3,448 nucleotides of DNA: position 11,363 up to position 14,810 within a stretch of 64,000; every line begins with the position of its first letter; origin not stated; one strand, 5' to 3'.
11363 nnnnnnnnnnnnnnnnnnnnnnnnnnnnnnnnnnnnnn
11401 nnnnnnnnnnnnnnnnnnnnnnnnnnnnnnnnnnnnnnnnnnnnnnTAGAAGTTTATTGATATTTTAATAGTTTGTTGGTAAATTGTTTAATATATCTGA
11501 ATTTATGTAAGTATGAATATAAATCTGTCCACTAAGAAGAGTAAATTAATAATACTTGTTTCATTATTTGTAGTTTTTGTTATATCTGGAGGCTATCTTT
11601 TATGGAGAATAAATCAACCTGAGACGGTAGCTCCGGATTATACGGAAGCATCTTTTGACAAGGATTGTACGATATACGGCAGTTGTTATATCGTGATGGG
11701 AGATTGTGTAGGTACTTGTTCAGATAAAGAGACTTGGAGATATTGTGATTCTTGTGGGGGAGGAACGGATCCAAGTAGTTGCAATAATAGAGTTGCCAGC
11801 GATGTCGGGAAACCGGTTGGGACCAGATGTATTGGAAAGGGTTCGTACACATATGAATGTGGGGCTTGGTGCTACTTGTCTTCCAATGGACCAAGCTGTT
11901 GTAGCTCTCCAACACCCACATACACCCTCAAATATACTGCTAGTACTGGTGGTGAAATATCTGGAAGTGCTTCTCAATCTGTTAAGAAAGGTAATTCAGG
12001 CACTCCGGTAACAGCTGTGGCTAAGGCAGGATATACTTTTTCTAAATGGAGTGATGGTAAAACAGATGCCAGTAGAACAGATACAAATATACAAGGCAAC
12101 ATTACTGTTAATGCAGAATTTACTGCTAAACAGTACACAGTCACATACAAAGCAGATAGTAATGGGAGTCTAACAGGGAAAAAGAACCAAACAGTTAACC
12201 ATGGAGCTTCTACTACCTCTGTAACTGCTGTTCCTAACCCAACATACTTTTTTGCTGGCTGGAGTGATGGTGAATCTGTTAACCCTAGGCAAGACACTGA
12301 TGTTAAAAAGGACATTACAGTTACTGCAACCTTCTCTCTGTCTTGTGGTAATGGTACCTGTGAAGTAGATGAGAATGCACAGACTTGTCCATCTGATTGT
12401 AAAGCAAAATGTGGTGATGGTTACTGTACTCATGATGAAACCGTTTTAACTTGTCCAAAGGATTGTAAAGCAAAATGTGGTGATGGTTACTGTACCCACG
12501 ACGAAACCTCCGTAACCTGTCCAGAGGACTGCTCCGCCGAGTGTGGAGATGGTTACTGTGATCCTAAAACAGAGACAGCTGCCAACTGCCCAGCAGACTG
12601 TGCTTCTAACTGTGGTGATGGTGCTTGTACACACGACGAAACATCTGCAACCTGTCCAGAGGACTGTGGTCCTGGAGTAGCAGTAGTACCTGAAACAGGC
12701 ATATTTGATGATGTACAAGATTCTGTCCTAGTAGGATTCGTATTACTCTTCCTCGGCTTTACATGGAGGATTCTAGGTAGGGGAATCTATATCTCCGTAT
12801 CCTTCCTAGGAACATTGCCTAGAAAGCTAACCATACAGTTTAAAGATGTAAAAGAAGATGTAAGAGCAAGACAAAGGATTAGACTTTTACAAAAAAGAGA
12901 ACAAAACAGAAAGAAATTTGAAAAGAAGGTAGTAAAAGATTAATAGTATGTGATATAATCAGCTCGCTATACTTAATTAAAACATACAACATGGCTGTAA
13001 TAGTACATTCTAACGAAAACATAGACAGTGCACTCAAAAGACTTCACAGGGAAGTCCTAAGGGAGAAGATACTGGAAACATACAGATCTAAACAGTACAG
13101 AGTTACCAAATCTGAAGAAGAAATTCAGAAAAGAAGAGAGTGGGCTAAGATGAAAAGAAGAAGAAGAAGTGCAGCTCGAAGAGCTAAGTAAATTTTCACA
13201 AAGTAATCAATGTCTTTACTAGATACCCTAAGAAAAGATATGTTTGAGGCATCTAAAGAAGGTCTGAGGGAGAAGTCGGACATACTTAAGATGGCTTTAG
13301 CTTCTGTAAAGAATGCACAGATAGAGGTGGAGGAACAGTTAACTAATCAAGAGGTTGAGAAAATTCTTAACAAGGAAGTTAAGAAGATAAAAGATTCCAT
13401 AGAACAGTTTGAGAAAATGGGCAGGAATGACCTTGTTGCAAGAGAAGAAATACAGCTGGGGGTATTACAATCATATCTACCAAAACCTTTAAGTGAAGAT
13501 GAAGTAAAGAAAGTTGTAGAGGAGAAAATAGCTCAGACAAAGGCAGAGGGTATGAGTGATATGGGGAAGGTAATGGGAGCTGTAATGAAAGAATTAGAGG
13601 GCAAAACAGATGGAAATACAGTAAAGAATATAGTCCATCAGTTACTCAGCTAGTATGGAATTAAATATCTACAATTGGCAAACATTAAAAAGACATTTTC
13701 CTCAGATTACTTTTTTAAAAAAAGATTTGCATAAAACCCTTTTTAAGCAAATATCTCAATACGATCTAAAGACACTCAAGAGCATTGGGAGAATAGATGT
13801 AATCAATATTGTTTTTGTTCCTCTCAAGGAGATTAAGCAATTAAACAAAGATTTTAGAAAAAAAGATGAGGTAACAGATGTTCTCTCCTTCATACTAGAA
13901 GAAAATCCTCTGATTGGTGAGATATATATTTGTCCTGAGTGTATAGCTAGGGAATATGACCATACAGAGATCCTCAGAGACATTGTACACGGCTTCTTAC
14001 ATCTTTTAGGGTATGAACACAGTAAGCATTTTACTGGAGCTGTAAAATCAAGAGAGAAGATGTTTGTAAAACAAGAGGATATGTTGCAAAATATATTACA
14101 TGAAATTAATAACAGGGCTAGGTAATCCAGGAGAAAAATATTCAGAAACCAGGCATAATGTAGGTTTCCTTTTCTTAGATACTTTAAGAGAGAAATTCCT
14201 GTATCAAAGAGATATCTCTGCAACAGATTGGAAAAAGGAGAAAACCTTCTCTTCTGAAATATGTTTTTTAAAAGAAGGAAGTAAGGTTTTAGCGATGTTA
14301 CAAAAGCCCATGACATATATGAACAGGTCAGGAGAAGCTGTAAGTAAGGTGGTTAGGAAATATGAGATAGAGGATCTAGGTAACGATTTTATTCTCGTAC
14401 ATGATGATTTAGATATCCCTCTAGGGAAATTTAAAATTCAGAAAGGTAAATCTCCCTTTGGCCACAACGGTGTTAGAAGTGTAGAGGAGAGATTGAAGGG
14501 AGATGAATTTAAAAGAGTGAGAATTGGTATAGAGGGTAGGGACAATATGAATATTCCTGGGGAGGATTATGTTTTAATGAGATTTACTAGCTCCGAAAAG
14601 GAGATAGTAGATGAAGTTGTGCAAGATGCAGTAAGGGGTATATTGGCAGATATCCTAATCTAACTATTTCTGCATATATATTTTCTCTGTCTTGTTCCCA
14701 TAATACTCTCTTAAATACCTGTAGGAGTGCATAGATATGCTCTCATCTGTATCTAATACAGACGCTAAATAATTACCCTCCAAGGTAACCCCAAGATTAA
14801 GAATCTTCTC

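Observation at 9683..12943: Paralogous Cys-rich surface proteins sharing a conserved signal-anchor and an extended (L/V)PE(S/T)G-TM-basic-tail module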

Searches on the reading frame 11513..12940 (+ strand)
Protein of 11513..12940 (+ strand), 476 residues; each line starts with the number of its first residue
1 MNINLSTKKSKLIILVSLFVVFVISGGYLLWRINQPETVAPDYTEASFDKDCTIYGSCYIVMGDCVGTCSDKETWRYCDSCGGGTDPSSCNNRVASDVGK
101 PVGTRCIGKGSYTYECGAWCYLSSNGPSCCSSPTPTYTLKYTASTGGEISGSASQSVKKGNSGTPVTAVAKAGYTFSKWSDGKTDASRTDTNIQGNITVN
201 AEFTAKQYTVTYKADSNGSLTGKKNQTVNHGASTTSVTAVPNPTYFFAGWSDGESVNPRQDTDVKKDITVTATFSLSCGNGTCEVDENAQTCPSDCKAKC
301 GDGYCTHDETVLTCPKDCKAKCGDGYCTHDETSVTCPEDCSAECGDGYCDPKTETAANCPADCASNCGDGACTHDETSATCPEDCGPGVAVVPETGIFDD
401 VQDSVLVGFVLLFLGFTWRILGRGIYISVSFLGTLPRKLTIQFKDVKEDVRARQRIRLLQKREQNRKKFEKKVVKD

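Call 4: search_protein_families(library=pfam, proteins=[window:11513-12940:+], max_evalue=1)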
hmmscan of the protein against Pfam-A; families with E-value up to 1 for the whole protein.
window:11513-12940:+ (476 aa): 2 families
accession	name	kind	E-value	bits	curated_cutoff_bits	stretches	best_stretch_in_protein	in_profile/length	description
PF18998.6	Flg_new_2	-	1.9e-24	85.8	23.6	2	137-206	1-72/73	Divergent InlB B-repeat domain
PF09479.16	Flg_new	-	6.2e-12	45.9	27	2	208-272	1-64/65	Listeria-Bacteroides repeat domain (List_Bact_rpt)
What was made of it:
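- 11513..12943 (+): Gene W2 (476 aa): the same leader, a Cys-rich region, two Listeria-Bacteroides repeats, five Cys repeats, the same C-terminal module. Pfam Flg_new_2 (1.9e-24) and Flg_new (6.2e-12) in call 4.
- On Listeria-Bacteroides repeat (PF09479 / PF18998), W2 ectodomain: Flg_new_2 scores 85.8 bits and Flg_new 45.9 bits, with two stretches each (call 4).
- Checked: W2 has two Flg_new_2/Flg_new (Listeria-Bacteroides) repeats at aa 137-272 (call 4).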

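Call 5: search_protein_families(library=ncbifam, proteins=[window:11513-12940:+], max_evalue=1)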
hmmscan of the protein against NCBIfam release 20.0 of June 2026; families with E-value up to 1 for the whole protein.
window:11513-12940:+ (476 aa): 3 families
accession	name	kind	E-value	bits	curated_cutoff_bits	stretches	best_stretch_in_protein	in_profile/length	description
NF033188.1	internalin_H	exception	8.3e-06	24.7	1050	1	163-266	366-468/548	InlH/InlC2 family class 1 internalin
TIGR02543.1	List_Bact_rpt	repeat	5.2e-05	23.5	20.95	2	171-206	3-43/44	TIGR02543 family repeat protein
NF033189.1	internalin_A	exception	0.00019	19.9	1600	1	154-275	579-703/799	class 1 internalin InlA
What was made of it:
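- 11921..12328 (+): W2 two InlB B-repeat / Listeria-Bacteroides repeat domains (aa 137-272). Calls 4 and 5.
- On Listeria-Bacteroides repeat (PF09479 / PF18998), W2 ectodomain: TIGR02543 scores 23.5 against 20.95 (call 5).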

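Call 26: find_encoding_contigs(protein=window:11513-12940:+, flank=10000, max_places=6)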
Protein window:11513-12940:+ (476 aa): no gene with exactly this product is on record in the collection.
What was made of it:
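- Tried and rejected: It was not on record (call 26).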

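Call 36: list_cluster_members(proteins=[window:11513-12940:+, window:9683-11446:+, window:29721-30893:+])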
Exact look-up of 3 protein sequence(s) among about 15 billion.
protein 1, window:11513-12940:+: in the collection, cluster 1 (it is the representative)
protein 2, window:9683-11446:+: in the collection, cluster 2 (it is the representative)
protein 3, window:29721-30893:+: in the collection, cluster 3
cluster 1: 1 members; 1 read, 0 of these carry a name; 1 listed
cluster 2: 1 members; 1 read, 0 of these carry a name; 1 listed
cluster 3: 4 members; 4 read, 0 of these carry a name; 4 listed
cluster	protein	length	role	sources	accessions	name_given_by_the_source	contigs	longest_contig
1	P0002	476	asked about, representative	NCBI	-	-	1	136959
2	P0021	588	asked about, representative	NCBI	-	-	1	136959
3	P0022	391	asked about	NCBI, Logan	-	-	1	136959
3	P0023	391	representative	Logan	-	-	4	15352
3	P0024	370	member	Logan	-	-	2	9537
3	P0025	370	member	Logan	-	-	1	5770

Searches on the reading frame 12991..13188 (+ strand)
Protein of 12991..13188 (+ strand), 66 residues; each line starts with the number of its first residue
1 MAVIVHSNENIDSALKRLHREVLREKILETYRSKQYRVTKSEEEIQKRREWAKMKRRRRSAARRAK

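Call 16: search_protein_families(library=pfam, proteins=[window:12991-13188:+], max_evalue=0.001)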
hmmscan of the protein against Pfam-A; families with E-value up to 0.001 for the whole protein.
window:12991-13188:+ (66 aa): 1 family
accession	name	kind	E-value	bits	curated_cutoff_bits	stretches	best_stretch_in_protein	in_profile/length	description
PF01165.25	Ribosomal_S21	-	1.7e-10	40.9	27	1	3-54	2-53/55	Ribosomal protein S21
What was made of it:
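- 12991..13191 (+): rpsU (ribosomal protein S21), the conserved downstream neighbour (context only). Pfam S21 in call 16.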

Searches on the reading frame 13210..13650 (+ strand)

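Call 18: search_protein_families(library=pfam, proteins=[window:13210-13650:+], max_evalue=0.001)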
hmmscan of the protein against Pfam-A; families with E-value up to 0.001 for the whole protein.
window:13210-13650:+ (147 aa): 2 families
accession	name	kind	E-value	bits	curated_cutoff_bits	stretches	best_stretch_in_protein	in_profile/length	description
PF09424.15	YqeY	-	1.2e-40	139.3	27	1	5-146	2-143/143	Yqey-like protein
PF02637.23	GatB_Yqey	-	0.00011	22.5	27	0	95-146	90-148/148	GatB domain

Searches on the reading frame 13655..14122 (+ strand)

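Call 18: search_protein_families(library=pfam, proteins=[window:13655-14122:+], max_evalue=0.001)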
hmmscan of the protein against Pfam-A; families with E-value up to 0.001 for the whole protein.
window:13655-14122:+ (156 aa): 1 family
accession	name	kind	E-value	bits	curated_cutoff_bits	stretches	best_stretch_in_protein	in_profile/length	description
PF02130.23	YbeY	-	2e-22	79.9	25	1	27-146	8-128/129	Endoribonuclease YbeY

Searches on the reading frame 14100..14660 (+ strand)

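Call 18: search_protein_families(library=pfam, proteins=[window:14100-14660:+], max_evalue=0.001)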
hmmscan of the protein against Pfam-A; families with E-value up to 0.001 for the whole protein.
window:14100-14660:+ (187 aa): 1 family
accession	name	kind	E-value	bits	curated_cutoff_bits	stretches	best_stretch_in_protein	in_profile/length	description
PF01195.25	Pept_tRNA_hydro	-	9.5e-49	166.2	27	1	3-180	1-166/183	Peptidyl-tRNA hydrolase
